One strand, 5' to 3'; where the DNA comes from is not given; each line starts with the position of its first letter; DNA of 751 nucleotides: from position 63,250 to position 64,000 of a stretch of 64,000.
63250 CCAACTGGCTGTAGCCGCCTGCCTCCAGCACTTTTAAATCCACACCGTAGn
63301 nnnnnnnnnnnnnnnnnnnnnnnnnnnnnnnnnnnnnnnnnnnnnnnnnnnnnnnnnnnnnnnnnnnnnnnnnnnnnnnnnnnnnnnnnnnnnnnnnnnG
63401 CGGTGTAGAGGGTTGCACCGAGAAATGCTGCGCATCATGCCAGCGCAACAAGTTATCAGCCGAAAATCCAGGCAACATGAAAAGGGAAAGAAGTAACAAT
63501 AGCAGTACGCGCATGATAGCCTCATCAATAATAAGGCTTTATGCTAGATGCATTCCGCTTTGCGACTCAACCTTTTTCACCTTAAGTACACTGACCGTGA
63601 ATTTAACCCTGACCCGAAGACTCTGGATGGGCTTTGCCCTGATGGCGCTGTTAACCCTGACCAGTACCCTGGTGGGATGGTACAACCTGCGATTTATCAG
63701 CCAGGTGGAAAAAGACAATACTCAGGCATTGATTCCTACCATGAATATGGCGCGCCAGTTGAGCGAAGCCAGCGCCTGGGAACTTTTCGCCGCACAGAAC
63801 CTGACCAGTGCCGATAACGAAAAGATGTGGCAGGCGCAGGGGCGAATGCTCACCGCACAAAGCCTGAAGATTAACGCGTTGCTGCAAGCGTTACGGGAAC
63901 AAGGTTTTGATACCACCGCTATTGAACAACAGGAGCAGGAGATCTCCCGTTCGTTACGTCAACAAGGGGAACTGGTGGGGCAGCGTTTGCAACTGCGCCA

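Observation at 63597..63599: torS probably starts at GTG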

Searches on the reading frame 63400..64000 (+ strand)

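Call 8: find_related_loci(query=L001:3198-4217:+, collection=genome_contigs, flank=2000)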
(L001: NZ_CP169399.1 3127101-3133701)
Query L001:3198-4217:+ (340 aa) in genome_contigs; peptide patterns used: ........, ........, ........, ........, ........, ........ (x = any residue, [..] = any of these).
519 stretches matched a pattern; 10 encode a relative of the query (tblastn E <= 1e-3); 10 distinct loci.
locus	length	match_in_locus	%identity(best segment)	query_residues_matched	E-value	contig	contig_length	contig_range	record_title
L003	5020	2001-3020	99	1-340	0e+0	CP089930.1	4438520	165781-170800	Escherichia coli strain E69 chromosome, complete genome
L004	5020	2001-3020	97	1-340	0e+0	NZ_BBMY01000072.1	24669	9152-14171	Escherichia albertii NBRC 107761 = DSM 17582 strain NBRC 107761, whole genome shotgun sequence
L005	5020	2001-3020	96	1-340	0e+0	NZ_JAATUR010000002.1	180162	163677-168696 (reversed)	Escherichia coli strain SCPM-O-B-8794 2length=18016, whole genome shotgun sequence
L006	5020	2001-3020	95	1-340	0e+0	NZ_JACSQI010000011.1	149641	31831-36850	Escherichia whittamii strain Sa2BVA5 NODE_11_length_149641_cov_8.336110, whole genome shotgun sequence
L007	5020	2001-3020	75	1-340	6e-163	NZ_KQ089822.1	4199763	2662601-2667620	Citrobacter sp. MGH106 aetzL-supercont1.1, whole genome shotgun sequence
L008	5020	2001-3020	71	1-340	2e-157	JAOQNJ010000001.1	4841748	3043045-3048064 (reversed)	Providencia alcalifaciens strain BIGb0506 Ga0494987_01, whole genome shotgun sequence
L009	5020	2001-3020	71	1-340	5e-157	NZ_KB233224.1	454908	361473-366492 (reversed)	Providencia burhodogranariea DSM 19968 scaffold00003, whole genome shotgun sequence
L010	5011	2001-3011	64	4-340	2e-128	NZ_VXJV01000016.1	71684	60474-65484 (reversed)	Salmonella enterica subsp. diarizonae strain CCUG 30040T contig_0000016, whole genome shotgun sequence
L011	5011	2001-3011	64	4-340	7e-122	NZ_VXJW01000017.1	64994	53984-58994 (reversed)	Salmonella enterica subsp. arizonae strain CCUG 6322T contig_0000017, whole genome shotgun sequence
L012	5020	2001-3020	71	1-340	1e-155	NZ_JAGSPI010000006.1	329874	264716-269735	Providencia vermicola strain DSM 17385 Scaffold06, whole genome shotgun sequence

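Call 17: search_protein_representatives(protein=L001:3198-4217:+)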
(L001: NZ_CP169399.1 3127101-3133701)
Query: 340 residues. Proteins with E-value up to 0.001 (for the whole library): 175; up to 1e-10: 108; up to 1e-30: 24. The best 150 are listed.
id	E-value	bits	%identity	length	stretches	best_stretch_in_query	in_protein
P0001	4.8e-103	361.3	55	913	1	4-339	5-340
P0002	9.0e-95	334.2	55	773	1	4-338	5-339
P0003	6.2e-82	292.0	96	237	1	87-245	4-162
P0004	3.3e-69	250.3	97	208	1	35-171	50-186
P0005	6.6e-68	246.0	95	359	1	11-141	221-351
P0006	1.6e-63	231.6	71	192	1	4-174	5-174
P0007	9.3e-60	219.3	68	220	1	3-165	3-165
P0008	1.0e-58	215.9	98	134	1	16-125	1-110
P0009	1.7e-58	215.2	38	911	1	4-340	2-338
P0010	3.6e-56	207.5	97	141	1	203-312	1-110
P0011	5.2e-56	207.0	69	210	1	126-279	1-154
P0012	1.2e-51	192.7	96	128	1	16-114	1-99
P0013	5.2e-51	190.6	97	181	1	240-340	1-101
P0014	1.7e-47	179.1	99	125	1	16-105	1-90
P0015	1.3e-46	176.1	70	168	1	35-174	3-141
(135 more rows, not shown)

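Call 23: find_encoding_contigs(protein=P0001, flank=1500, max_places=2)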
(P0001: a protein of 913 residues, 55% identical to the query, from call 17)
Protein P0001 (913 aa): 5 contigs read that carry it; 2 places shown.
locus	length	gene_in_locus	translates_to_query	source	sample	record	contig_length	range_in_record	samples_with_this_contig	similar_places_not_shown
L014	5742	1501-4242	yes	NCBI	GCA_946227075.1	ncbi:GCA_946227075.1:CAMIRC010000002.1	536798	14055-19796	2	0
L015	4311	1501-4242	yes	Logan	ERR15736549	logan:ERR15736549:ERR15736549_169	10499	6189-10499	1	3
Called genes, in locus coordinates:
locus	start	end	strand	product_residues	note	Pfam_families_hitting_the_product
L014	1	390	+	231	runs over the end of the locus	PF00072:Response_reg, PF00486:Trans_reg_C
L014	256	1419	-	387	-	PF00532:Peripla_BP_1, PF13407:Peripla_BP_4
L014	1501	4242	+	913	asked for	PF21689:TorS_sensor_domain, PF00512:HisKA, PF02518:HATPase_c, PF00072:Response_reg, PF01627:Hpt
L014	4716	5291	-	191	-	PF00440:TetR_N (weak)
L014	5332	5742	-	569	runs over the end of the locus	PF11412:DsbD_N, PF02683:DsbD_TM, PF13386:DsbD_2, PF00085:Thioredoxin, PF13098:Thioredoxin_2, PF13899:Thioredoxin_7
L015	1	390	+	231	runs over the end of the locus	PF00072:Response_reg, PF00486:Trans_reg_C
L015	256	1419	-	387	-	PF00532:Peripla_BP_1, PF13407:Peripla_BP_4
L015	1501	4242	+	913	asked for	PF21689:TorS_sensor_domain, PF00512:HisKA, PF02518:HATPase_c, PF00072:Response_reg, PF01627:Hpt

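Call 24: find_encoding_contigs(protein=P0009, flank=1500, max_places=2)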
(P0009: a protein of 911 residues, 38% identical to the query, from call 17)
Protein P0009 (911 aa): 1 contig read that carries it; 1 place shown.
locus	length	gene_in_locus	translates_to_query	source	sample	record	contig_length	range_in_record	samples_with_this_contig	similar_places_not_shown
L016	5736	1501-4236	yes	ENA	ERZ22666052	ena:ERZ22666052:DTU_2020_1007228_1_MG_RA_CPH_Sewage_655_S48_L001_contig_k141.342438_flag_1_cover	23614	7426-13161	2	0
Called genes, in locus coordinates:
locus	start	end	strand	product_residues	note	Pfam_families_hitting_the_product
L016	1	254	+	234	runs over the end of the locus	PF00072:Response_reg, PF00486:Trans_reg_C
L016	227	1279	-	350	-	PF00532:Peripla_BP_1, PF13407:Peripla_BP_4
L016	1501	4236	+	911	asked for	PF21689:TorS_sensor_domain, PF00512:HisKA, PF02518:HATPase_c, PF00072:Response_reg, PF01627:Hpt (weak)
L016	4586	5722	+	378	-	PF05651:Diacid_rec, PF17853:GGDEF_2, PF13556:HTH_30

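Call 25: find_encoding_contigs(protein=P0002, flank=1500, max_places=2)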
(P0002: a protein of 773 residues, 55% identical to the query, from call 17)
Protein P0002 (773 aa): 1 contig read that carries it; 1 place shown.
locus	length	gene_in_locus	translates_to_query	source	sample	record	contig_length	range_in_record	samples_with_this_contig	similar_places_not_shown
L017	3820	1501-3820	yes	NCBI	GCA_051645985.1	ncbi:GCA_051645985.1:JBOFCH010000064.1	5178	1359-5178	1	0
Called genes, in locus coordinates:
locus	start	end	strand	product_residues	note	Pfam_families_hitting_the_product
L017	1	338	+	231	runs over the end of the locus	PF00072:Response_reg, PF00486:Trans_reg_C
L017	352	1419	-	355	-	PF00532:Peripla_BP_1, PF13407:Peripla_BP_4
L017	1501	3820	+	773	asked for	PF21689:TorS_sensor_domain, PF00512:HisKA, PF02518:HATPase_c, PF00072:Response_reg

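Call 28: search_protein_families(library=ncbifam, proteins=[L001:3198-5939:+])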
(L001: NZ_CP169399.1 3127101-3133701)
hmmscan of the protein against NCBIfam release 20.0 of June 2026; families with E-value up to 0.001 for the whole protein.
L001:3198-5939:+ (914 aa): 94 families (the best 25 are shown)
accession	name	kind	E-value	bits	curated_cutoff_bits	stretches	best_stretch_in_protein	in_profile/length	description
NF008543.0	PRK11466.1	equivalog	0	1896.5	982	1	1-913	1-913/914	TMAO reductase system sensor histidine kinase/response regulator TorS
TIGR02956.1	TMAO_torS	equivalog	2.5e-287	956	676.5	2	5-804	2-826/967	TMAO reductase system sensor histidine kinase/response regulator TorS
NF011874.0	PRK15347.1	equivalog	3.3e-94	316.6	852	2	334-670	299-622/921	two component system sensor kinase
NF008318.0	PRK11107.1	equivalog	1.1e-82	278.5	890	2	335-709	182-564/920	two-component sensor histidine kinase BarA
NF008302.0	PRK11091.1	equivalog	3.7e-76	256.9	838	1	428-888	267-746/779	aerobic respiration two-component sensor histidine kinase ArcB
NF008099.0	PRK10841.1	equivalog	5.8e-69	232.8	920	2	435-674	461-702/949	two-component system sensor histidine kinase RcsC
NF041947.1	LuxQ_Vibrio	equivalog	2.9e-67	227.2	1200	1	425-799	450-840/843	quorum-sensing autoinducer 2 sensor kinase/phosphatase LuxQ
NF045901.1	HisKinLetSLeg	equivalog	4.6e-64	216.8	1650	2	335-693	185-548/906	two-component system sensor histidine kinase LetS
NF038297.2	hybrid_HK_HrmK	equivalog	7.3e-56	190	725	1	415-797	207-607/607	hybrid histidine kinase/response regulator HrmK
NF041832.1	near_NosP_CTERM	subfamily_domain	1.7e-41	142.5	400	1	438-796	1-368/370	NahK/ErcS family hybrid sensor histidine kinase/response regulator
NF046044.1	PnpS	equivalog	4.4e-40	137.9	400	1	421-661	148-390/390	two-component system histidine kinase PnpS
NF007420.1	PRK09959.1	equivalog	5.1e-40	136.9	1995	1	422-888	690-1165/1197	acid-sensing system histidine kinase EvgS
NF008468.0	PRK11360.1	equivalog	1e-34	119.9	646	1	447-664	399-610/616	two-component system sensor histidine kinase AtoS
NF033092.0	HK_WalK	equivalog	5e-34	117.9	725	1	435-662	363-594/594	cell wall metabolism sensor histidine kinase WalK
TIGR02966.1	phoR_proteo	equivalog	1.7e-32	112.8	334.2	1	402-659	73-332/333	phosphate regulon sensor histidine kinase PhoR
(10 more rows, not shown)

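Call 29: search_protein_families(library=pfam, proteins=[L001:3198-5939:+])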
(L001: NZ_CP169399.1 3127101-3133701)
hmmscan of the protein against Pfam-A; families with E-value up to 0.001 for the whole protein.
L001:3198-5939:+ (914 aa): 7 families
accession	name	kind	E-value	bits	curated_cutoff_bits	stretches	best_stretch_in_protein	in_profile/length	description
PF21689.3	TorS_sensor_domain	-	1.1e-89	301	27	1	46-316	1-274/275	Sensor protein TorS, sensor domain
PF02518.31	HATPase_c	-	2.6e-28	99.1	26.4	1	557-663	1-110/111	Histidine kinase-, DNA gyrase B-, and HSP90-like ATPase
PF00512.31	HisKA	-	2e-18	66.6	26.9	1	443-508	1-66/66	His Kinase A (phospho-acceptor) domain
PF00072.30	Response_reg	-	1.1e-14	54.9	30.2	1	685-792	2-108/111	Response regulator receiver domain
PF01627.28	Hpt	-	1.5e-13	51.2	24.6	1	827-905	1-84/84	Hpt domain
PF00672.30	HAMP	-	3.3e-07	31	25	1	352-403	2-52/53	HAMP domain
PF13581.12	HATPase_c_2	-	0.00091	19.7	27.4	0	566-640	40-112/127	Histidine kinase-like ATPase domain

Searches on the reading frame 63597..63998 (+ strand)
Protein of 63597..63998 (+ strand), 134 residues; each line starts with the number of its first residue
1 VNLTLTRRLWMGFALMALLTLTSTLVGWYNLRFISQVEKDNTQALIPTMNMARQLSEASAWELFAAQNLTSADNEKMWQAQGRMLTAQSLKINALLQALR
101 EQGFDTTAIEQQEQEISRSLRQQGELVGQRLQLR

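Call 28: search_protein_families(library=ncbifam, proteins=[window:63597-63998:+])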
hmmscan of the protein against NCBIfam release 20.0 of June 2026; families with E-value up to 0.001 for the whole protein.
window:63597-63998:+ (134 aa): 2 families
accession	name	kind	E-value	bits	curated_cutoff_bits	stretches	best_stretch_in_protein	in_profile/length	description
NF008543.0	PRK11466.1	equivalog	6.7e-82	275.7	982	1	1-134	1-134/914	TMAO reductase system sensor histidine kinase/response regulator TorS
TIGR02956.1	TMAO_torS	equivalog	4.4e-37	127.7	676.5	1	5-133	2-133/967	TMAO reductase system sensor histidine kinase/response regulator TorS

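Call 29: search_protein_families(library=pfam, proteins=[window:63597-63998:+])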
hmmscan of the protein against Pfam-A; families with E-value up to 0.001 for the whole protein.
window:63597-63998:+ (134 aa): 2 families
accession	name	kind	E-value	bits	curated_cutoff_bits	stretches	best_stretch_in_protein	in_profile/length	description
PF21689.3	TorS_sensor_domain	-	2.9e-31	109.4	27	1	46-134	1-92/275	Sensor protein TorS, sensor domain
PF12729.13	4HB_MCP_1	-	0.00066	19.7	27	0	2-121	1-115/181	Four helix bundle sensory module for signal transduction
